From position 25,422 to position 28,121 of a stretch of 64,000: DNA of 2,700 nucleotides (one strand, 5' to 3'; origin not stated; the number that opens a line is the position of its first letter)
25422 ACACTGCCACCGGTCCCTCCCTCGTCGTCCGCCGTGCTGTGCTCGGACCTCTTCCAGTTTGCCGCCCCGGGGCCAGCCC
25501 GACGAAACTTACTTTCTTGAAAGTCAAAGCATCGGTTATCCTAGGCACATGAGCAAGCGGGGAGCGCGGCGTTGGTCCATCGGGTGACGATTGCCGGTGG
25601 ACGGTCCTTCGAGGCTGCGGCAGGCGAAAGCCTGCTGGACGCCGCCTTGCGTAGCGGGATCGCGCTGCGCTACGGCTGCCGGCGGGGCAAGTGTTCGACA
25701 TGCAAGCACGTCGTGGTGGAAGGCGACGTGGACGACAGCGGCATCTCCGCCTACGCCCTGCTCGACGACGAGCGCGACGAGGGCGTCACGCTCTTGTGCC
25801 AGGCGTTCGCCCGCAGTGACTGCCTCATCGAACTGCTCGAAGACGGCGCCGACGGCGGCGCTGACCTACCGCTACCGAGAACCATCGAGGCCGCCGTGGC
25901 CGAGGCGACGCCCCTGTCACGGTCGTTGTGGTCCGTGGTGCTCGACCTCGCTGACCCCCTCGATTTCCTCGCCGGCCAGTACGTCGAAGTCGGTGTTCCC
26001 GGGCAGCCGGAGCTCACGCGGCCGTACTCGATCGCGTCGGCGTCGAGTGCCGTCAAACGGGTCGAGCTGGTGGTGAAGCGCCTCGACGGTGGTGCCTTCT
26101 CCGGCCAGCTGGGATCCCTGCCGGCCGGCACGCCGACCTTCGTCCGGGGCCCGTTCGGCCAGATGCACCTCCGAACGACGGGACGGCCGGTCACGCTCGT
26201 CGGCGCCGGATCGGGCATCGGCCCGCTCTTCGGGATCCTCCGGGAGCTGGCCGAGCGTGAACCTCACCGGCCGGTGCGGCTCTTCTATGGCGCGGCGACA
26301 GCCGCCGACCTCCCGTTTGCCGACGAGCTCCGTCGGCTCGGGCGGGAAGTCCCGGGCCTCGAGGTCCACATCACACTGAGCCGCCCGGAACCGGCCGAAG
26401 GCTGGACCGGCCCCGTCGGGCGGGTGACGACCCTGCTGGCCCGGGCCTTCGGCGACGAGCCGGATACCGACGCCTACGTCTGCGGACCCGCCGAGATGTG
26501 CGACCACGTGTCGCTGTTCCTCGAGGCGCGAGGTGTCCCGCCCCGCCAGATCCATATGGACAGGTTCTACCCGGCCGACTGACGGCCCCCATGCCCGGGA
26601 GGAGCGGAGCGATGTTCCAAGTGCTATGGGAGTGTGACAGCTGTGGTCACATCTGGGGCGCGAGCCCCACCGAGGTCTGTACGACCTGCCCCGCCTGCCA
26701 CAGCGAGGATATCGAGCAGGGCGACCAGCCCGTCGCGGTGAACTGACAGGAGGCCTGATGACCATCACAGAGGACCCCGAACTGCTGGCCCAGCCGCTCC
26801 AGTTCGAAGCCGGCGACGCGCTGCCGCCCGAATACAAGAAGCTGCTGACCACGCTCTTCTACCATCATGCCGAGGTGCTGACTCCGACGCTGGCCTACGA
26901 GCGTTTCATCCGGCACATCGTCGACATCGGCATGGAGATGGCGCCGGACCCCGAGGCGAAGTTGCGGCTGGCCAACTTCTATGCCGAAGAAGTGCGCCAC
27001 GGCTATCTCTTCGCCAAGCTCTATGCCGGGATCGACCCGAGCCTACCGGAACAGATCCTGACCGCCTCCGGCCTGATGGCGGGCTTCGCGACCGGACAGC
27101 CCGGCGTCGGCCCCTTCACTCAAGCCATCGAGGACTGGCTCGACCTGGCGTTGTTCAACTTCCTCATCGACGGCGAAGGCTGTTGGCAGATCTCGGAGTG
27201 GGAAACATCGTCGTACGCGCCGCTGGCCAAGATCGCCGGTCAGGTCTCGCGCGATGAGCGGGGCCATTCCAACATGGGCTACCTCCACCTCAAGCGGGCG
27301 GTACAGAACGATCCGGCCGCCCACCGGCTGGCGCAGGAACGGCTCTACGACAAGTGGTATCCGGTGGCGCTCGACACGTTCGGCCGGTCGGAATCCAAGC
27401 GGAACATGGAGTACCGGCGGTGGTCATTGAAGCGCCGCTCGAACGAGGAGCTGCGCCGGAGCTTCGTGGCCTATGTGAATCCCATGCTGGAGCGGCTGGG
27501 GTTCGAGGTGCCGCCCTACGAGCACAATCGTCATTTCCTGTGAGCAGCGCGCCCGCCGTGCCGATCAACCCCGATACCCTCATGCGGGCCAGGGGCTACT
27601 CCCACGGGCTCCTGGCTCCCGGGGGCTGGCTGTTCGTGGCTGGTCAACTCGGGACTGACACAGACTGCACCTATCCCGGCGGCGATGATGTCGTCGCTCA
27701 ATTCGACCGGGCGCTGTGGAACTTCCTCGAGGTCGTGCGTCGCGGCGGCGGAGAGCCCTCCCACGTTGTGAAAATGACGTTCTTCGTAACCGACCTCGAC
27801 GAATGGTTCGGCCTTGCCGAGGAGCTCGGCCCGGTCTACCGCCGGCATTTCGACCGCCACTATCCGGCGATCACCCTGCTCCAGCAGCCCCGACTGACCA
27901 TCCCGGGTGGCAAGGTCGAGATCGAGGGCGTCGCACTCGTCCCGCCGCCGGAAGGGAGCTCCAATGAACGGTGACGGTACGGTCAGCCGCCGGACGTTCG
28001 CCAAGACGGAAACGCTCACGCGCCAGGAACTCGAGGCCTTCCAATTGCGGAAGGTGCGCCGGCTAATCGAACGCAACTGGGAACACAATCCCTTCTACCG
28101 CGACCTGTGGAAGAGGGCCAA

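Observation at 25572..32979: Compact 9-gene operon mixing a PaaA-type di-iron oxygenase, PaaK-type ligase, RidA, an orphan Mo-hydroxylase and an amidohydrolase: candidate undescribed CoA-dependent aromatic/N-heterocyclic acid pathway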

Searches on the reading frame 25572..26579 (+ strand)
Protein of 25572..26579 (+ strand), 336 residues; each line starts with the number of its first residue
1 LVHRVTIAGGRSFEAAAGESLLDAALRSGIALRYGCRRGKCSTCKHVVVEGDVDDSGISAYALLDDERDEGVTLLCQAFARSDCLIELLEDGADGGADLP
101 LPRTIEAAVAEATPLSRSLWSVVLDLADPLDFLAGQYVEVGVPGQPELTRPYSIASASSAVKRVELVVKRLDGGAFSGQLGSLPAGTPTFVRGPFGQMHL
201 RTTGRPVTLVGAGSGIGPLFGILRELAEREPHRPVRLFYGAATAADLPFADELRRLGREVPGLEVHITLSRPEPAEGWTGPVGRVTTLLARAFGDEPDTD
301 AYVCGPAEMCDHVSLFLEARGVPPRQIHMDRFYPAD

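Call 5: search_protein_families(library=pfam, proteins=[window:25572-26579:+], max_evalue=0.01)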
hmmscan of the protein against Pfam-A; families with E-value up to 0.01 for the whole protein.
window:25572-26579:+ (336 aa): 4 families
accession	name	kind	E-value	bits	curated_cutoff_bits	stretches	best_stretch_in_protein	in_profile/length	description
PF00175.26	NAD_binding_1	-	3.8e-19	69.8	22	1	209-313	1-107/109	Oxidoreductase NAD-binding domain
PF00111.32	Fer2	-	1e-16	61.1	21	1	10-80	7-76/77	2Fe-2S iron-sulfur cluster binding domain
PF00970.30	FAD_binding_6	-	1e-12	48.7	21.1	1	108-198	3-97/99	Oxidoreductase FAD-binding domain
PF13510.11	Fer2_4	-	0.0089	16.5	22.8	0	10-50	10-57/82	2Fe-2S iron-sulfur cluster binding domain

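Call 10: search_protein_families(library=ncbifam, proteins=[window:25572-26579:+], max_evalue=0.01)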
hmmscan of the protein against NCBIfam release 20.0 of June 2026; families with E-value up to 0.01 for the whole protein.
window:25572-26579:+ (336 aa): 26 families (the best 25 are shown)
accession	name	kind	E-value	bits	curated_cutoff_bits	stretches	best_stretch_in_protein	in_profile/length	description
NF045803.1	MethMoxFADbindMmoC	equivalog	6.9e-56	189.5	500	1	12-334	15-342/343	aromatic/alkene monooxygenase hydroxylase FAD-binding subunit MmoC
NF040810.1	BenC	equivalog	8.5e-56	189.5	430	1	12-334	14-332/333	benzoate 1,2-dioxygenase electron transfer component BenC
NF008822.0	PRK11872.1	equivalog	4.1e-42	144.4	402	1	13-333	17-336/341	anthranilate 1,2-dioxygenase electron transfer component AntC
TIGR02160.1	PA_CoA_Oxy5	hypoth_equivalog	2.5e-37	128.5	420.8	2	121-334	22-243/352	1,2-phenylacetyl-CoA epoxidase subunit PaaE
NF007964.0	PRK10684.1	equivalog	1.1e-29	103.5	383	2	118-335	23-240/333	NADH oxidoreductase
TIGR01941.1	nqrF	equivalog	9e-29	100.6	295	2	170-332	236-403/405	NADH:ubiquinone reductase (Na(+)-transporting) subunit F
NF004317.0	PRK05713.1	equivalog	1e-28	100.5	338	1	8-334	6-310/312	iron-sulfur-binding ferredoxin reductase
NF009805.0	PRK13289.1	equivalog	4.8e-25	88.3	432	1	109-335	159-395/399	NO-inducible flavohemoprotein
NF005963.0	PRK08051.1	equivalog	4.3e-23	81.8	230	1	104-332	3-230/233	NAD(P)H-flavin reductase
NF058606.1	GlBtMonoRdsGbcB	equivalog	9.6e-22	77.3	500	2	133-332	44-247/362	glycine betaine monooxygenase reductase subunit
NF052252.1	flav_redu_LuxG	exception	3.9e-18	65.5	340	1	107-332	3-229/232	flavin mononucleotide reductase LuxG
NF000796.0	PRK00054.1-1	equivalog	2.4e-15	56.5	224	1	112-332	11-203/254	dihydroorotate dehydrogenase electron transfer subunit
NF006220.0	PRK08345.1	subfamily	1.3e-14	54.1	395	1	126-329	37-248/294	cytochrome-c3 hydrogenase subunit gamma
TIGR02008.1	fdx_plant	subfamily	2.1e-14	53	81.15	1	12-88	16-90/97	ferredoxin [2Fe-2S]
NF041393.1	Frdxn_Halo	equivalog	3.5e-10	39.8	150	1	12-84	39-110/128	ferredoxin Fer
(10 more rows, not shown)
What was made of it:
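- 25572..26582 (+): NADH:ferredoxin-type reductase with the domain order Fer2 - FAD_binding_6 - NAD_binding_1. NCBIfam scores MmoC and BenC at about 189 bits, both below cut-off (call 10).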

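Call 58: search_solved_structures(query=window:25572-26579:+, max_evalue=1e-10)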
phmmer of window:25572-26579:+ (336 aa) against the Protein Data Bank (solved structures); distinct sequences matched with E-value up to 1e-10: 48.
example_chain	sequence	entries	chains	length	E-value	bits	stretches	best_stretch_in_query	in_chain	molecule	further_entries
5ogx_A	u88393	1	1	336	4.8e-46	160.6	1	8-335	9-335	Cytochrome P450 reductase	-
1krh_A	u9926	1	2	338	1.5e-36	129.4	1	15-332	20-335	Benzoate 1,2-Dioxygenase Reductase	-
7c3a_A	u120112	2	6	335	4.7e-35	124.4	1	9-333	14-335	Ferredoxin reductase component of carbazole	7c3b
4wqm_A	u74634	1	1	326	6.2e-28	101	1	12-333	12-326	Toluene-4-monooxygenase electron transfer component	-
1tvc_A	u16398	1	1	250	5.6e-23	84.7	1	131-335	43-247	METHANE MONOOXYGENASE COMPONENT C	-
2r6h_A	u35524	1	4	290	5.1e-22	81.6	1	174-332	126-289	NADH:ubiquinone oxidoreductase, Na translocating, F subunit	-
7xk3_F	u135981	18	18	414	9.4e-19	70.8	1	173-332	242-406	Na(+)-translocating NADH-quinone reductase subunit F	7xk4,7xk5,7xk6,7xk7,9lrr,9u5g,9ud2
8a1t_F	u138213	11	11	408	9.8e-19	70.8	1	173-332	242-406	Na(+)-translocating NADH-quinone reductase subunit F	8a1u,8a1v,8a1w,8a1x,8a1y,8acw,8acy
7qty_A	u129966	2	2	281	2.5e-18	69.4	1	174-332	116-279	Na(+)-translocating NADH-quinone reductase subunit F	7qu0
7qu3_A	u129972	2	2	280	2.2e-17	66.3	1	172-332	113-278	Na(+)-translocating NADH-quinone reductase subunit F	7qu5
4u9u_A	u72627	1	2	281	1.2e-15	60.6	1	173-332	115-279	Na(+)-translocating NADH-quinone reductase subunit F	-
8ad4_A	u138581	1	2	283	1.2e-15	60.6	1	173-332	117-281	Na(+)-translocating NADH-quinone reductase subunit F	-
4uaj_A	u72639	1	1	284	1.3e-15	60.5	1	173-332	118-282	Na(+)-translocating NADH-quinone reductase subunit F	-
8ad3_A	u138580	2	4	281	3.4e-15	59.1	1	173-330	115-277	Na(+)-translocating NADH-quinone reductase subunit F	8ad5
1jq4_A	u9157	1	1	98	5.6e-15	58.4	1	11-88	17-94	METHANE MONOOXYGENASE COMPONENT C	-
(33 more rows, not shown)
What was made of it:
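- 25572..26582 (+): Best PDB hit is 5ogx (call 58).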

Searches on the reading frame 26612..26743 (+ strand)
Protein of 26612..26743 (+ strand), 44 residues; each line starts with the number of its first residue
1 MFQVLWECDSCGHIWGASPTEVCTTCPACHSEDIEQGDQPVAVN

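Call 5: search_protein_families(library=pfam, proteins=[window:26612-26743:+], max_evalue=0.01)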
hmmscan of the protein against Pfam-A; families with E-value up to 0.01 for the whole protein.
window:26612-26743:+ (44 aa): 6 families
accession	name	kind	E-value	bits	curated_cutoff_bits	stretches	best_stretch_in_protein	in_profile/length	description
PF14311.12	DUF4379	-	0.00015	22.4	24.5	1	3-31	25-55/56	Probable Treble clef zinc finger domain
PF23145.1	Zf_2nd_IFT121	-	0.0012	18.9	25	1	5-32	16-43/45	IFT121, second zinc finger domain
PF23470.1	Zn_ribbon_PF0610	-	0.0022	18.2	26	1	7-36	3-31/39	PF0610 rubredoxin-like zinc beta-ribbon domain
PF01155.25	HypA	-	0.0029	18.1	28.9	1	4-35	69-98/112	Hydrogenase/urease nickel incorporation, metallochaperone, hypA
PF23455.1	DUF7129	-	0.0095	16.1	30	0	5-32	11-36/45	Domain of unknown function (DUF7129)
PF21349.2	RUBY_RBDX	-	0.0097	15.8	26.5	0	6-30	1-23/30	Rubrerythrin, rubredoxin-like domain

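Call 10: search_protein_families(library=ncbifam, proteins=[window:26612-26743:+], max_evalue=0.01)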
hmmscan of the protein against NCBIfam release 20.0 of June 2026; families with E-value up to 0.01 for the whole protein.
window:26612-26743:+ (44 aa): 1 family
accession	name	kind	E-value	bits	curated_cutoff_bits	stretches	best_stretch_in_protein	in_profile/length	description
NF045767.1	RuberyRbr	equivalog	0.0012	18.9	200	1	3-31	156-182/194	rubrerythrin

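Call 99: search_solved_structures(query=A7, max_evalue=10, show_alignments=3)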
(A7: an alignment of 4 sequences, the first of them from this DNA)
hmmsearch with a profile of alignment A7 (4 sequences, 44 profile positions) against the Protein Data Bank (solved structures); distinct sequences matched with E-value up to 10: 39.
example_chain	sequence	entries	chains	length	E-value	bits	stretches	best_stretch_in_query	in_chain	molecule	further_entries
5fmf_I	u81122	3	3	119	0.067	16.2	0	24-33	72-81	DNA-DIRECTED RNA POLYMERASE II SUBUNIT RPB9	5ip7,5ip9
5c44_I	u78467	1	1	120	0.069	16.2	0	24-33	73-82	DNA-directed RNA polymerase II subunit RPB9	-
1i3q_I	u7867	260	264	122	0.072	16.1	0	24-33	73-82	DNA-DIRECTED RNA POLYMERASE II 14.2KD POLYPEPTIDE | DNA-directed RNA polymerase II, chain RPB9 | DNA-directed RNA polymerase II 14.2 kDa polypeptide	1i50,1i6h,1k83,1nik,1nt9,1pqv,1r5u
1exk_A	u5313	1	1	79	0.36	13.9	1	5-32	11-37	DNAJ PROTEIN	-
1gl9_B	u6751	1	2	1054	0.38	13.8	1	18-37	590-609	REVERSE GYRASE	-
3a43_A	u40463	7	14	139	0.4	13.8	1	22-35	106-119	Hydrogenase nickel incorporation protein hypA | Probable hydrogenase nickel incorporation protein HypA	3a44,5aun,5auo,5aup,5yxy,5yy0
2gmg_A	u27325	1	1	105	0.53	13.4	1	8-36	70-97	hypothetical protein Pf0610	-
6htj_A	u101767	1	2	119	0.68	13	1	7-35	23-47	Nucleic-acid-binding protein containing a Zn-ribbon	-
6g81_A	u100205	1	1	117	0.7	13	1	6-34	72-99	Hydrogenase maturation factor HypA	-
2kdx_A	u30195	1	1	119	0.72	12.9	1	6-34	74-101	Hydrogenase/urease nickel incorporation protein hypA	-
1qyp_A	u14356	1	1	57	0.73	12.9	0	5-15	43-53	RNA POLYMERASE II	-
1gku_B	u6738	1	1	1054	0.76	12.9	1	18-37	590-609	REVERSE GYRASE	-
9fj2_A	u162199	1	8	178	0.87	12.7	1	4-29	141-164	Rubrerythrin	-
3qqc_A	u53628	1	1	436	0.92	12.6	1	5-33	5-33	DNA-directed RNA polymerase subunit b, DNA-directed RNA polymerase subunit a', DNA-directe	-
7emf_P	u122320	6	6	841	1.1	12.4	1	16-31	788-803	Isoform 2 of Mediator of RNA polymerase II transcription subunit 16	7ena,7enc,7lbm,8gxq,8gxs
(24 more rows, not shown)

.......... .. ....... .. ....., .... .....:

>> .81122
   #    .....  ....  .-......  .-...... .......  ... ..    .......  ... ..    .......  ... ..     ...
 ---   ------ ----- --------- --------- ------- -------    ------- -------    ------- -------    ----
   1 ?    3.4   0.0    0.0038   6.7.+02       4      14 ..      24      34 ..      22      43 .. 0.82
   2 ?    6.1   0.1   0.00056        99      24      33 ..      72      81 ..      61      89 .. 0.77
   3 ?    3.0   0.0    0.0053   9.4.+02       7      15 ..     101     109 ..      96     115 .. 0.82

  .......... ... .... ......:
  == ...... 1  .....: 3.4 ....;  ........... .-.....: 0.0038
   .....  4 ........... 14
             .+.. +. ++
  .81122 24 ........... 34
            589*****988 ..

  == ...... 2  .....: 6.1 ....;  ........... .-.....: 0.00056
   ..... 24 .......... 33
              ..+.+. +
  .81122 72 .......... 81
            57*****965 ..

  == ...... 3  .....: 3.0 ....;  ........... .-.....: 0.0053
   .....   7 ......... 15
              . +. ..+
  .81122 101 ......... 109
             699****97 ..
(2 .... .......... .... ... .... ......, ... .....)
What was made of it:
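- The PDB hits are non-significant (call 99).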

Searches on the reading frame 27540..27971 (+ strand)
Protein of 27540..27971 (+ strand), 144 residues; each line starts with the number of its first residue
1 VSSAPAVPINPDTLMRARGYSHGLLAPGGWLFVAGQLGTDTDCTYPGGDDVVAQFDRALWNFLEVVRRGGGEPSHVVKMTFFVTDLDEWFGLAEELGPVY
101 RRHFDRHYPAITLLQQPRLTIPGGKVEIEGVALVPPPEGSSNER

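Call 5: search_protein_families(library=pfam, proteins=[window:27540-27971:+], max_evalue=0.01)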
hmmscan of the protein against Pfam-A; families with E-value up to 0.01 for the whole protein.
window:27540-27971:+ (144 aa): 1 family
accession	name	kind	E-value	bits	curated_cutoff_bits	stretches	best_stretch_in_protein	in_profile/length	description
PF01042.26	Ribonuc_L-PSP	-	7.5e-18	65.1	27.3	1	17-133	8-120/121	Endoribonuclease L-PSP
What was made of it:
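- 27540..27974 (+): RidA/YjgF-family protein. It is an accessory gene. PF01042, call 5.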

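Call 10: search_protein_families(library=ncbifam, proteins=[window:27540-27971:+], max_evalue=0.01)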
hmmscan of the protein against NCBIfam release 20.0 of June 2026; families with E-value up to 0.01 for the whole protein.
window:27540-27971:+ (144 aa): 3 families
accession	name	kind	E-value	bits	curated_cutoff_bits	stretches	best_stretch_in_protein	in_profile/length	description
TIGR00004.1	TIGR00004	subfamily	9.9e-14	51.6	106.25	1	20-133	16-124/125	Rid family detoxifying hydrolase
NF008490.0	PRK11401.1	equivalog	1.8e-06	27.9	222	1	29-133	25-126/129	enamine/imine deaminase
TIGR03610.1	RutC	equivalog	0.0005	20.2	169.1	1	20-134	18-126/127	pyrimidine utilization protein C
